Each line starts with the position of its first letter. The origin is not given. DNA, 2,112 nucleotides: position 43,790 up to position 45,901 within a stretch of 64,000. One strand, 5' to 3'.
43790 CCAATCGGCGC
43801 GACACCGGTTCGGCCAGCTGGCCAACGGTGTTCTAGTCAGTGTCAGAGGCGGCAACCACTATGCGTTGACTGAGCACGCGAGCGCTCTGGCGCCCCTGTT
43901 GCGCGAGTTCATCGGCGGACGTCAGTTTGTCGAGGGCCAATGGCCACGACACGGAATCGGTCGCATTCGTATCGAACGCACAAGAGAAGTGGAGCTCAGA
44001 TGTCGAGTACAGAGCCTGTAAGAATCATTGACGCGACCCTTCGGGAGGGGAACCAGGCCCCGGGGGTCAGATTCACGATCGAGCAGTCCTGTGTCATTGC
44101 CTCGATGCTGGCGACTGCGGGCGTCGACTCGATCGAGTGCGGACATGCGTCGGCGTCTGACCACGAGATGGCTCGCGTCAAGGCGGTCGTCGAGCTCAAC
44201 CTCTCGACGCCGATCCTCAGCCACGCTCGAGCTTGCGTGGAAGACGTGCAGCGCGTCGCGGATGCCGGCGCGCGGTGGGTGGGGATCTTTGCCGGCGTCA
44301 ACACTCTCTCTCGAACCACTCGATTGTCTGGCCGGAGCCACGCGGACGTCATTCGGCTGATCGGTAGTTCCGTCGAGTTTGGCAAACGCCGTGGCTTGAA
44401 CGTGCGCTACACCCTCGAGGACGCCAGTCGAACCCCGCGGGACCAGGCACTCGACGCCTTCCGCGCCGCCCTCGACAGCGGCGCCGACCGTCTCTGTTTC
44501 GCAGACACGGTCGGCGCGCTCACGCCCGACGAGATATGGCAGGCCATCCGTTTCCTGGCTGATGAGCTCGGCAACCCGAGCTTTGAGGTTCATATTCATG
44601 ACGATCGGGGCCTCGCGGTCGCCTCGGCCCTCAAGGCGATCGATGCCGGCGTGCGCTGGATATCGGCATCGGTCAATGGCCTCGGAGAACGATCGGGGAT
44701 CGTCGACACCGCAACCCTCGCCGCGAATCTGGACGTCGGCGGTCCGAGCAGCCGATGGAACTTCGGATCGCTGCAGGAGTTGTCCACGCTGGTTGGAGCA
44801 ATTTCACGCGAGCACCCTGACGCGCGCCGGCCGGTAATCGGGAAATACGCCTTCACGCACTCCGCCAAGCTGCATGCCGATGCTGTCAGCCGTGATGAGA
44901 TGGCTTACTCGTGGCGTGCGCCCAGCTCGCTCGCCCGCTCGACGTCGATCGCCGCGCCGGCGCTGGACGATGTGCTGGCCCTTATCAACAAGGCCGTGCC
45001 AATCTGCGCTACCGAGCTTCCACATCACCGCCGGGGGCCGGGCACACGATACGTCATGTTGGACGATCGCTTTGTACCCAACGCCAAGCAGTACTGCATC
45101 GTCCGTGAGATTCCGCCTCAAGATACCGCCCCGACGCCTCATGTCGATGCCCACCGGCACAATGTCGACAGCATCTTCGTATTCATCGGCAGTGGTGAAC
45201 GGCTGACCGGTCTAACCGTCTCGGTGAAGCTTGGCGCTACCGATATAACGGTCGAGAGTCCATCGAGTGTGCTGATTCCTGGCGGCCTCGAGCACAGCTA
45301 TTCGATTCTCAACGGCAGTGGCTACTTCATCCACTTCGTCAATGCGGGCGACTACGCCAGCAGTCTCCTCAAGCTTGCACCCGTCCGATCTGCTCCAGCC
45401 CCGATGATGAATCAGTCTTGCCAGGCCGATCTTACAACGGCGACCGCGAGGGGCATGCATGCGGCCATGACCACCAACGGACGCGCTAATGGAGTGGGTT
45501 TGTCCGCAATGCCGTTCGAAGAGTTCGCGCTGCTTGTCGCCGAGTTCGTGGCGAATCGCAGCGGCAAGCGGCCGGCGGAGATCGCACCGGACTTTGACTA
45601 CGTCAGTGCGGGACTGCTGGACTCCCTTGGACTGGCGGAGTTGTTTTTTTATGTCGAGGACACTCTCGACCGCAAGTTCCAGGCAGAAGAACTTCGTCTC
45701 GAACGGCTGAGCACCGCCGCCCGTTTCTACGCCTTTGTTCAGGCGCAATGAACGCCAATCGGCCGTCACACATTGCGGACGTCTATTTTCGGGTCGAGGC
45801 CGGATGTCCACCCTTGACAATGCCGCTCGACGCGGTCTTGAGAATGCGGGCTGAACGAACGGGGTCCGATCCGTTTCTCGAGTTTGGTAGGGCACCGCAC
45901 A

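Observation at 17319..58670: About 41-kb operon-like biosynthetic cluster with an enzyme set I cannot match to any described pathway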

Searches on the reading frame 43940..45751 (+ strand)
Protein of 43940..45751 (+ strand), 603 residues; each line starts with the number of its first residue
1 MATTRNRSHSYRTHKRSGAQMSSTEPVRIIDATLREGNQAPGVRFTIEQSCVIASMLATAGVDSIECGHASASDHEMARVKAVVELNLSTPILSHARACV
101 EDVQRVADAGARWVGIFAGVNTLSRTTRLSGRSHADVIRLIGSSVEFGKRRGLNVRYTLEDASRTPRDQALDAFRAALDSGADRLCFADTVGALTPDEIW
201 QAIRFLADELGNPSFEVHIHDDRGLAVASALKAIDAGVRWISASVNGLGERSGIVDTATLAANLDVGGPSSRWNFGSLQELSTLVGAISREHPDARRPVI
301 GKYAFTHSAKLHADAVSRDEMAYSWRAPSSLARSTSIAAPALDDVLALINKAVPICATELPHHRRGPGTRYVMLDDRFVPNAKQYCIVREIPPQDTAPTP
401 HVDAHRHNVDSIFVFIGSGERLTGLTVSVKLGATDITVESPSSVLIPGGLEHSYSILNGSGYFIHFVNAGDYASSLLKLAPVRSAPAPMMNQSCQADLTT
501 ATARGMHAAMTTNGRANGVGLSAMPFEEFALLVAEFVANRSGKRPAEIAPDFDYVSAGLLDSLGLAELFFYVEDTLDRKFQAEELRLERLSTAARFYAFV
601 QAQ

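Call 5: search_protein_families(library=pfam, proteins=[window:43940-45751:+], max_evalue=0.001)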
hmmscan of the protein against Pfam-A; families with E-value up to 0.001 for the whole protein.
window:43940-45751:+ (603 aa): 1 family
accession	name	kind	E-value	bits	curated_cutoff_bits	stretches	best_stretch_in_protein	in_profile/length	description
PF00682.25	HMGL-like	-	4.9e-59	200.3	29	1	27-285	2-260/260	HMGL-like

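Call 8: search_protein_families(library=ncbifam, proteins=[window:43940-45751:+], max_evalue=0.01)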
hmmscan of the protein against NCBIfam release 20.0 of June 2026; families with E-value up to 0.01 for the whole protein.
window:43940-45751:+ (603 aa): 29 families (the best 25 are shown)
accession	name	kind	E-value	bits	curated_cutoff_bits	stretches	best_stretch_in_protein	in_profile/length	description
NF002085.0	PRK00915.1-2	subfamily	1.7e-74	251.4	517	1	19-334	6-320/504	2-isopropylmalate synthase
TIGR02146.1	LysS_fung_arch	equivalog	4e-70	236.7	413.55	1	29-336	1-307/344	homocitrate synthase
TIGR02660.1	nifV_homocitr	equivalog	2.3e-67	227.9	462.9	1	27-337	2-311/365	homocitrate synthase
TIGR02090.1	LEU1_arch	subfamily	4e-63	213.7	484.75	1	27-334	1-307/363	isopropylmalate/citramalate/homocitrate synthases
NF041069.1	IPMS_Sufob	equivalog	7.2e-50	170.3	600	1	27-332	1-307/371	isopropylmalate synthase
NF002086.0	PRK00915.1-3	equivalog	4.1e-48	164.1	532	1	23-331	3-321/516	2-isopropylmalate synthase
NF002088.0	PRK00915.1-5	equivalog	8.1e-46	156.6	697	1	27-328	4-315/514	2-isopropylmalate synthase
TIGR00973.1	leuA_bact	equivalog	4.5e-45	154.1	598.7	1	27-333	2-318/494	2-isopropylmalate synthase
NF002087.0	PRK00915.1-4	equivalog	1.8e-44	152.2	729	1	23-330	3-320/516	2-isopropylmalate synthase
TIGR00977.1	citramal_synth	equivalog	1.4e-38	132.5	450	1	27-338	2-327/526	citramalate synthase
NF002084.0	PRK00915.1-1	equivalog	8.3e-37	126.9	748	1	25-331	3-319/523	2-isopropylmalate synthase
NF042433.1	CitmalDyn_Leptosp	equivalog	5.6e-34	117.6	950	1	26-337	7-327/514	(R)-citramalate synthase CimA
NF042434.1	IPMS_Lepto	equivalog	8.2e-31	107.3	500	1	26-319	5-308/374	2-isopropylmalate synthase LeuA2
NF006049.0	PRK08195.1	subfamily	6.5e-21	74.7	229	1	22-281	3-262/344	4-hyroxy-2-oxovalerate/4-hydroxy-2-oxopentanoic acid aldolase,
NF002991.1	PRK03739.1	subfamily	8.4e-19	67.7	455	1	19-318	19-340/550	2-isopropylmalate synthase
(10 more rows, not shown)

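Call 33: find_homologous_proteins(query=window:44000-45751:+, max_evalue=1e-20)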
Query window:44000-45751:+ (583 aa): 429 proteins with E <= 1e-20 among 8000 candidates; the best 120 are listed.
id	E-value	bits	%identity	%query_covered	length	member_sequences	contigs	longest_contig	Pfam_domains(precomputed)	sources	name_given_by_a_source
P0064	0.0e+0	1172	100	90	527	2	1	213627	PF00682.26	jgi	jgi:2-isopropylmalate synthase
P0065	9.7e-192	656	53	99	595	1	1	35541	PF22617.2,PF00682.26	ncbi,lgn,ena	-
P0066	2.4e-162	559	48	99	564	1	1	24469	PF00682.26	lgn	-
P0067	4.1e-158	545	47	99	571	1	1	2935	PF00682.26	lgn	-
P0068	1.4e-152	527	46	97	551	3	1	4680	PF22617.2,PF00682.26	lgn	-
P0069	1.6e-151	524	46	99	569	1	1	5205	PF22617.2,PF00682.26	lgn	-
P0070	2.4e-151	523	47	97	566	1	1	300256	PF00682.26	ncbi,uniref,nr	ncbi:2-isopropylmalate synthase [Rugamonas aquatica]|uniref:2-isopropylmalate synthase n=1 Tax=Rugam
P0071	1.2e-150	521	46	95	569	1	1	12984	PF00682.26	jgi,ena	-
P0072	2.6e-148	513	45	98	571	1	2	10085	PF22617.2,PF00682.26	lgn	-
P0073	6.8e-147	508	47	99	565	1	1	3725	PF22617.2,PF00682.26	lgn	-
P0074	1.6e-146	507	46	94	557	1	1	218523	PF00682.26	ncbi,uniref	ncbi:2-isopropylmalate synthase [Massilia sp. DWR3-1-1]|uniref:2-isopropylmalate synthase n=1 Tax=Ma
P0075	1.9e-145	504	45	99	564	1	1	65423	PF22617.2,PF00682.26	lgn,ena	-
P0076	2.7e-145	503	53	78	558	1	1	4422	PF00682.26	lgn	-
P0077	3.7e-144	499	45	99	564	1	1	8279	PF22617.2,PF00682.26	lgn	-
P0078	3.0e-143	496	54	80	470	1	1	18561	PF22617.2,PF00682.26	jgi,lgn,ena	-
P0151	2.6e-125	437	50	78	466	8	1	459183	PF22617.2,PF00682.26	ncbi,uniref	ncbi:hypothetical protein [Streptomyces sp. NPDC020607]|uniref:homocitrate synthase/isopropylmalate 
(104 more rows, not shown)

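Call 34: find_encoding_contigs(protein=P0065, flank=10000, max_places=1)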
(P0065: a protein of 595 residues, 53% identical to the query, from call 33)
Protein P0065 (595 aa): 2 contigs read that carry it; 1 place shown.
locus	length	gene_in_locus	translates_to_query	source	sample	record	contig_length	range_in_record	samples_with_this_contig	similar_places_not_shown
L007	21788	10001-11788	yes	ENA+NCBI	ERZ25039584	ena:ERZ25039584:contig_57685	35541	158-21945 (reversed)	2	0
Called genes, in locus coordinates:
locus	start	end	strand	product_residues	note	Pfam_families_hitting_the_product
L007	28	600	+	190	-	PF02357:NusG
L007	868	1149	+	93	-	PF00550:PP-binding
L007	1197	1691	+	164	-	PF07977:FabA, PF22817:ApeP-like (weak), PF22818:ApeI-like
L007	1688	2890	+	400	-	PF00109:ketoacyl-synt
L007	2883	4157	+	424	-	PF00109:ketoacyl-synt, PF00108:Thiolase_N (weak), PF02801:Ketoacyl-synt_C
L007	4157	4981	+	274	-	PF00106:adh_short, PF01370:Epimerase, PF08659:KR, PF13561:adh_short_C2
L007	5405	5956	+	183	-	PF00107:ADH_zinc_N, PF13602:ADH_zinc_N_2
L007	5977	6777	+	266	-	PF00378:ECH_1, PF16113:ECH_2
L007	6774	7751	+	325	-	-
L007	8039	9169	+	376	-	PF01073:3Beta_HSD (faint), PF01370:Epimerase, PF05368:NmrA (faint), PF07993:NAD_binding_4, PF16363:GDP_Man_Dehyd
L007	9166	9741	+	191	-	-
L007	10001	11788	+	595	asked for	PF00682:HMGL-like, PF22617:HCS_D2 (weak)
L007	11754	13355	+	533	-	PF00501:AMP-binding, PF13193:AMP-binding_C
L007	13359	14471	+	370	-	PF00756:Esterase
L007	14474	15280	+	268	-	PF08241:Methyltransf_11 (weak), PF08242:Methyltransf_12 (weak), PF13649:Methyltransf_25 (weak)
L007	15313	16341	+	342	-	PF13522:GATase_6, PF13537:GATase_7, PF00733:Asn_synthase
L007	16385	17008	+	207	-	PF00733:Asn_synthase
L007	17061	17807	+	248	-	PF05721:PhyH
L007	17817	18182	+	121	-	-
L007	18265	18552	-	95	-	-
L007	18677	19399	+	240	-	-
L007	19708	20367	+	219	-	PF04055:Radical_SAM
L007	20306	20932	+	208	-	-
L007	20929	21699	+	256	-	PF13489:Methyltransf_23 (weak), PF08241:Methyltransf_11, PF08242:Methyltransf_12 (weak), PF13649:Methyltransf_25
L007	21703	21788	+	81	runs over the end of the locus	?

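Call 35: find_encoding_contigs(protein=P0070, flank=10000, max_places=1)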
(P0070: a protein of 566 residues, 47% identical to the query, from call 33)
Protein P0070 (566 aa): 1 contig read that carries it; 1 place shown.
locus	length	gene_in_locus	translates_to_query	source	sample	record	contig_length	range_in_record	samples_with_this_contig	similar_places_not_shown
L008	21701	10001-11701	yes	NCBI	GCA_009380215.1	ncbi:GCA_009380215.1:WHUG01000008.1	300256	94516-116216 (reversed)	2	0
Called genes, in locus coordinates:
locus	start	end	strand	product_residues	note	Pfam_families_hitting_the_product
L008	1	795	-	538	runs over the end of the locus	PF01425:Amidase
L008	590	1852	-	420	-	PF00266:Aminotran_5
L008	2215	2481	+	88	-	-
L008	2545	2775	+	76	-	-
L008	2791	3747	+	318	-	PF08545:ACP_syn_III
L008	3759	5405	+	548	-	PF13522:GATase_6 (weak), PF13537:GATase_7, PF00733:Asn_synthase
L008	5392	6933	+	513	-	PF00501:AMP-binding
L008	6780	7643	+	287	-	PF05721:PhyH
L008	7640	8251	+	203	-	PF02230:Abhydrolase_2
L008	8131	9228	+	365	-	PF02668:TauD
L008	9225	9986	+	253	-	PF13649:Methyltransf_25, PF08241:Methyltransf_11, PF08242:Methyltransf_12 (weak)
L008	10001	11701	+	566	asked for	PF00682:HMGL-like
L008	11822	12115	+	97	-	-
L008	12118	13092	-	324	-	PF00445:Ribonuclease_T2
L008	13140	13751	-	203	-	PF00072:Response_reg, PF00196:GerE, PF04545:Sigma70_r4, PF08281:Sigma70_r4_2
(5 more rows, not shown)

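Call 53: find_encoding_contigs(protein=P0151, flank=10000, max_places=2)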
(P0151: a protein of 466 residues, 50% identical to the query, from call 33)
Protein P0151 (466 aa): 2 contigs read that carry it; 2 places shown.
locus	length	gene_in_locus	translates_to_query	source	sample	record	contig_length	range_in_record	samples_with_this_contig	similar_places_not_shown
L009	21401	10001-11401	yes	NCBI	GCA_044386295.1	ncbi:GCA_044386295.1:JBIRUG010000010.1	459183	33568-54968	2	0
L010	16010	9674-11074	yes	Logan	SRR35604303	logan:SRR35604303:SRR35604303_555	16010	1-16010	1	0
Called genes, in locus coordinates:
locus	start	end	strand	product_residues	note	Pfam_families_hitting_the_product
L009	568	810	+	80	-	-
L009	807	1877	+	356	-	PF10094:DUF2332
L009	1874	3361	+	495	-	PF00501:AMP-binding, PF13193:AMP-binding_C (weak)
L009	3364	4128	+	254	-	PF05721:PhyH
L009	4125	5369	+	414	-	PF05977:MFS_3, PF07690:MFS_1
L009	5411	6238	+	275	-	-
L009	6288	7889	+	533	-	PF00668:Condensation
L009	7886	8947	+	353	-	PF01073:3Beta_HSD, PF01370:Epimerase, PF02719:Polysacc_synt_2 (weak), PF04321:RmlD_sub_bind, PF07993:NAD_binding_4 (faint), PF13460:NAD_binding_10, PF16363:GDP_Man_Dehyd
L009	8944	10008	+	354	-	PF02668:TauD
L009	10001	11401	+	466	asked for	PF00682:HMGL-like, PF22617:HCS_D2 (weak)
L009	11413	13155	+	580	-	PF13522:GATase_6 (weak), PF13537:GATase_7, PF00733:Asn_synthase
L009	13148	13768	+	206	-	PF02230:Abhydrolase_2, PF03959:FSH1 (weak)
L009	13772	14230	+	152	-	PF00293:NUDIX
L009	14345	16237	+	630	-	PF00486:Trans_reg_C (weak), PF03704:BTAD, PF00931:NB-ARC (weak)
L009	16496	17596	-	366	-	-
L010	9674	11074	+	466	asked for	PF00682:HMGL-like, PF22617:HCS_D2 (weak)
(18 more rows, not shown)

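Call 97: search_dna_similar(query=window:44000-45751:+, collection=plasmids, mode=protein, max_evalue=1e-30, max_rows=15)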
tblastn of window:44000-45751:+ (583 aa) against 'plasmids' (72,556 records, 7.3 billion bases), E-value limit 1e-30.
Records with a match: 69; places in all: 69; records where one place covers at least 80% of the query: 0.
Best place of each record, by identity: <60% 69.
By first word of the organism name: Bacillus 44; Pantoea 7; Cereibacter 5; Haladaptatus 5; Nostoc 3; Pseudomonas 1; Halomicrococcus 1; Natrinema 1; Paraburkholderia 1; Buchnera 1.
By predicted mobility (MOB-suite, as given by PLSDB): non-mobilizable 46; conjugative 21; mobilizable 2.
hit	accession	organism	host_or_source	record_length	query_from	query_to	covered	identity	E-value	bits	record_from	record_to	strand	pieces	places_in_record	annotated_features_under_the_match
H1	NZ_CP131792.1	Pseudomonas aeruginosa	Homo sapiens,culture,blood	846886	7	459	78%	44.0%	4e-106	358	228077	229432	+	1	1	2-isopropylmalate synthase | phytanoyl-CoA dioxygenase family protein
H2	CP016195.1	Bacillus thuringiensis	organism,soil sample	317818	4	458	78%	37.4%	1e-69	251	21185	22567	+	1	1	2-isopropylmalate synthase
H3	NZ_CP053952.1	Bacillus cereus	-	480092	7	458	78%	37.6%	1e-68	249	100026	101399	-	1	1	2-isopropylmalate synthase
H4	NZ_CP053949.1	Bacillus cereus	-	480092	7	458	78%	37.6%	1e-68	249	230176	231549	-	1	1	2-isopropylmalate synthase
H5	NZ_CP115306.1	Bacillus cereus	microbe,Penaeus vannamei pond water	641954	7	458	78%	37.6%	1e-68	249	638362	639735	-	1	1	2-isopropylmalate synthase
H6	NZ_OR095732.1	Bacillus cereus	-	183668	7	464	79%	37.0%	4e-72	259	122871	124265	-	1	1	2-isopropylmalate synthase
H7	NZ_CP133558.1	Bacillus wiedmannii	Thaumetopoea processionea,liquid culture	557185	7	458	78%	37.5%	1e-68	249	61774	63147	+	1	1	2-isopropylmalate synthase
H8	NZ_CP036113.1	Bacillus toyonensis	cell culture,soil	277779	4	458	78%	37.2%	2e-68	248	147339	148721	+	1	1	2-isopropylmalate synthase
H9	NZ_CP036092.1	Bacillus toyonensis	cell culture,soil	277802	4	458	78%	37.2%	2e-68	248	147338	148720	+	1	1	2-isopropylmalate synthase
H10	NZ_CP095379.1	Bacillus cereus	cell cuture,Pond silt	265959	4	458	78%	37.2%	2e-66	242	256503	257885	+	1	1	2-isopropylmalate synthase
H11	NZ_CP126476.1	Bacillus thuringiensis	mixed culture,termite gut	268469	4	458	78%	37.2%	2e-66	242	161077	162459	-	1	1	2-isopropylmalate synthase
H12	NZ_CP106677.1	Bacillus cereus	cell culture,soil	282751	4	458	78%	37.2%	2e-66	242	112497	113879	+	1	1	2-isopropylmalate synthase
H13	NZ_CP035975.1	Bacillus mycoides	cell culture,soil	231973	7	458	78%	37.4%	3e-67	244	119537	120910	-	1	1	2-isopropylmalate synthase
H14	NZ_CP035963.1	Bacillus mycoides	cell culture,soil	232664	7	458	78%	37.4%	4e-67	244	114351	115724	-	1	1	2-isopropylmalate synthase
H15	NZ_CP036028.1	Bacillus mycoides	cell culture,soil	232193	7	458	78%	37.4%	4e-67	244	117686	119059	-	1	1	2-isopropylmalate synthase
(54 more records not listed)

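Call 99: get_annotated_region(hit=H1, flank=12000)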
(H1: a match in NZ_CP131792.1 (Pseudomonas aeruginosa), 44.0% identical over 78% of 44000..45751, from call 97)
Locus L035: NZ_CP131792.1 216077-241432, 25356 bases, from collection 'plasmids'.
description: Pseudomonas aeruginosa strain 2014S05-249 plasmid p2014S05-249-1, complete sequence
organism: Pseudomonas aeruginosa (NCBI taxid 287)
taxonomy: Bacteria; Pseudomonadota; Gammaproteobacteria; Pseudomonadales; Pseudomonadaceae; Pseudomonas; Pseudomonas aeruginosa
host: -; source: Homo sapiens,culture,blood; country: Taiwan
typing (MOB-suite, as given by PLSDB): conjugative; replicon rep_cluster_322; relaxase MOBH; mating-pair formation MPF_G
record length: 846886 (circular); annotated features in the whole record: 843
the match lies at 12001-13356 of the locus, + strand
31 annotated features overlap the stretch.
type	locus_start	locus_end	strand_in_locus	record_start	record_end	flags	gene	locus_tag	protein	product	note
CDS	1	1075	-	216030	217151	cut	-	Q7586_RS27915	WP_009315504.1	agmatine deiminase family protein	-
CDS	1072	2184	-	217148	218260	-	-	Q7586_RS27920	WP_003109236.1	extracellular solute-binding protein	-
CDS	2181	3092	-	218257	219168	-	aguB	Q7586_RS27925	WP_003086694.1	N-carbamoylputrescine amidase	GO:0009446 - putrescine biosynthetic process [Evidence IEA]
CDS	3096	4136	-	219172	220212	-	-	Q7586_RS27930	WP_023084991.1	agmatine deiminase family protein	-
CDS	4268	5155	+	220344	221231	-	-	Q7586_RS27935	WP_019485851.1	LysR substrate-binding domain-containing protein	-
CDS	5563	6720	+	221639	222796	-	-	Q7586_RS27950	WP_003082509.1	murein transglycosylase A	-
CDS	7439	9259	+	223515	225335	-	-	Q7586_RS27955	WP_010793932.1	non-ribosomal peptide synthetase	-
CDS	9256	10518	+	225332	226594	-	-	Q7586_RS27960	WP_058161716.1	hypothetical protein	-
CDS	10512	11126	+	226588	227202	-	-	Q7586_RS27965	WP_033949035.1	alpha/beta fold hydrolase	-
CDS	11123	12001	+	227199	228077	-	-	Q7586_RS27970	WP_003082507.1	phytanoyl-CoA dioxygenase family protein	-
CDS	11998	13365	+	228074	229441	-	-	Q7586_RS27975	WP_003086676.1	2-isopropylmalate synthase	-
CDS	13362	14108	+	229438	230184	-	-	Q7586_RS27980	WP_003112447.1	class I SAM-dependent methyltransferase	-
CDS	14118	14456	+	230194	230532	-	-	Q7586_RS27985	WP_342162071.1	AMP-binding protein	-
CDS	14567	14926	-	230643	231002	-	-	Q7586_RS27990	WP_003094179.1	Mor transcription activator family protein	-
CDS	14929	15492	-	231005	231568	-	-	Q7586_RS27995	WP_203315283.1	regulatory protein GemA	-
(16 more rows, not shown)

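Call 100: get_annotated_region(hit=H2, flank=12000)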
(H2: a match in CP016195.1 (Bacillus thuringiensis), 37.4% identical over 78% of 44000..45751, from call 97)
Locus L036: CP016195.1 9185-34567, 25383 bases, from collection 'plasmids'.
description: Bacillus thuringiensis serovar coreanensis strain ST7 plasmid pST7-1, complete sequence
organism: Bacillus thuringiensis (NCBI taxid 180843)
taxonomy: Bacteria; Bacillota; Bacilli; Bacillales; Bacillaceae; Bacillus; Bacillus thuringiensis
host: -; source: organism,soil sample; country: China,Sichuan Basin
typing (MOB-suite, as given by PLSDB): non-mobilizable; replicon rep_cluster_1721,rep_cluster_1869
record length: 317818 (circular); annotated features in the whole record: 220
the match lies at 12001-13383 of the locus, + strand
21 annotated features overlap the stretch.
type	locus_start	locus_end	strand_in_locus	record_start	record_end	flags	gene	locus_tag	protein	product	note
CDS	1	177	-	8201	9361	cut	-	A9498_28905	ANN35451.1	integrase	-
CDS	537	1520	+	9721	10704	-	-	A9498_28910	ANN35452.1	DNA-binding protein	-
CDS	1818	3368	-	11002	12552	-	-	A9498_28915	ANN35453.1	mosquitocidal toxin protein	-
CDS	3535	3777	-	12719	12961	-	-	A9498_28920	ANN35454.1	hypothetical protein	-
CDS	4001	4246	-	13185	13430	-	-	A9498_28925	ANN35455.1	hypothetical protein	-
CDS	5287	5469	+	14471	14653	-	-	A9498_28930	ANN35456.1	hypothetical protein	-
CDS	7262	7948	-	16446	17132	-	-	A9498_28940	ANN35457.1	transposase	-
CDS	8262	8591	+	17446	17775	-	-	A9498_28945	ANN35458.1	hypothetical protein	-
CDS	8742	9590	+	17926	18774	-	-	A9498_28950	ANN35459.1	molybdopterin biosynthesis protein MoeB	-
CDS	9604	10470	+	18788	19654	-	-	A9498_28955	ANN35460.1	molybdopterin biosynthesis protein MoeB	-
CDS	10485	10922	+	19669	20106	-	-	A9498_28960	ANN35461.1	hypothetical protein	-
CDS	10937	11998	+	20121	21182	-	-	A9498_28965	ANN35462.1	hydrolase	-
CDS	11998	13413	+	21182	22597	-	-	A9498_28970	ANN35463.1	2-isopropylmalate synthase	-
CDS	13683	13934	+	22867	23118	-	-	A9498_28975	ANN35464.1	hypothetical protein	-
CDS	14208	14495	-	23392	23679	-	-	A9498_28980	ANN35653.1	hypothetical protein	-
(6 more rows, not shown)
